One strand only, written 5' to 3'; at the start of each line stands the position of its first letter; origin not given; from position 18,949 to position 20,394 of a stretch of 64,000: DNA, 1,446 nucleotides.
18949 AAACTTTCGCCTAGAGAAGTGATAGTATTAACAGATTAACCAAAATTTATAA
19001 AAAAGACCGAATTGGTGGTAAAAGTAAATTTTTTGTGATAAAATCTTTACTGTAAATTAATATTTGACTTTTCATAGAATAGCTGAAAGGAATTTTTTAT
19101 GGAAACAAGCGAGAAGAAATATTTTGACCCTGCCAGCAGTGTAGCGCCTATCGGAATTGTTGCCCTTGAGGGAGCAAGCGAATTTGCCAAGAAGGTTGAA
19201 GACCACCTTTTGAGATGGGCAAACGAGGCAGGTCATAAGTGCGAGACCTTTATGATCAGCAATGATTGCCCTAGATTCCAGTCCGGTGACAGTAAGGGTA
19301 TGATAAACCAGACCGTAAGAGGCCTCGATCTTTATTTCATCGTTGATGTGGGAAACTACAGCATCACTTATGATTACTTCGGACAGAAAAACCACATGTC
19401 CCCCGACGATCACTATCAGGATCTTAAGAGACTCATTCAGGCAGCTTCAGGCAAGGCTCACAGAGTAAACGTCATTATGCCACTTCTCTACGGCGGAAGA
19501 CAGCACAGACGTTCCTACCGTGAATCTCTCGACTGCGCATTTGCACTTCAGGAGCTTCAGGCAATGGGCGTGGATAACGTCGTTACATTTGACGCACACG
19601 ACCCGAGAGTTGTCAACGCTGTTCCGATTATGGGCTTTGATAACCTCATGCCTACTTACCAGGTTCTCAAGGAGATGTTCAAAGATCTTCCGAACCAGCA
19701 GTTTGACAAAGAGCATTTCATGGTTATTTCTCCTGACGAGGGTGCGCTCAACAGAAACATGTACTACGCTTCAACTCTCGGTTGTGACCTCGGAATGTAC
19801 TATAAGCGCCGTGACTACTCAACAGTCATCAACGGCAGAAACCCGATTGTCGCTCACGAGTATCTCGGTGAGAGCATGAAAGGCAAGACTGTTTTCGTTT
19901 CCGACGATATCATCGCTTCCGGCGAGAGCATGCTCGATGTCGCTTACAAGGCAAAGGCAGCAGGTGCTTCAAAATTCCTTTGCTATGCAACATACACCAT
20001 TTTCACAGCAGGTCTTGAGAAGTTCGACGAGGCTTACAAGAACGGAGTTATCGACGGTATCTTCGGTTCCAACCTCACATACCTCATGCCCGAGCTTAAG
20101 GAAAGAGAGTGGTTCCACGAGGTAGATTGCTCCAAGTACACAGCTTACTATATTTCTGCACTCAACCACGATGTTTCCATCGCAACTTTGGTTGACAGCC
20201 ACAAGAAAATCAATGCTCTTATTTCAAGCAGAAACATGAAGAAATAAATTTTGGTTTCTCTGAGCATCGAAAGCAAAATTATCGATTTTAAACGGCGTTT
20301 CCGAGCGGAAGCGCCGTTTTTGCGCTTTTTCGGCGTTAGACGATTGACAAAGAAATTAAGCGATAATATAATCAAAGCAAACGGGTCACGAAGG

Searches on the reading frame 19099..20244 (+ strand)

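Call 12: search_protein_families(library=pfam, max_evalue=1, proteins=[window:19099-20244:+])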
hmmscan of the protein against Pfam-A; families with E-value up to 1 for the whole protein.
window:19099-20244:+ (382 aa): 4 families
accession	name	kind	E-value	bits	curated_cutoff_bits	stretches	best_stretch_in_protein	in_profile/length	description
PF13793.12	Pribosyltran_N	-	4.3e-14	52.8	25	1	20-157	3-117/117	N-terminal domain of ribose phosphate pyrophosphokinase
PF00156.33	Pribosyltran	-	9.7e-10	38.4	26.3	1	186-295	11-120/158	Phosphoribosyl transferase domain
PF14572.12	Pribosyl_synth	-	0.2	12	27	1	260-305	81-126/184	Phosphoribosyl synthetase-associated domain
PF11259.13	DUF3060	-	0.26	11.5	23.1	1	151-173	32-54/58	Protein of unknown function (DUF3060)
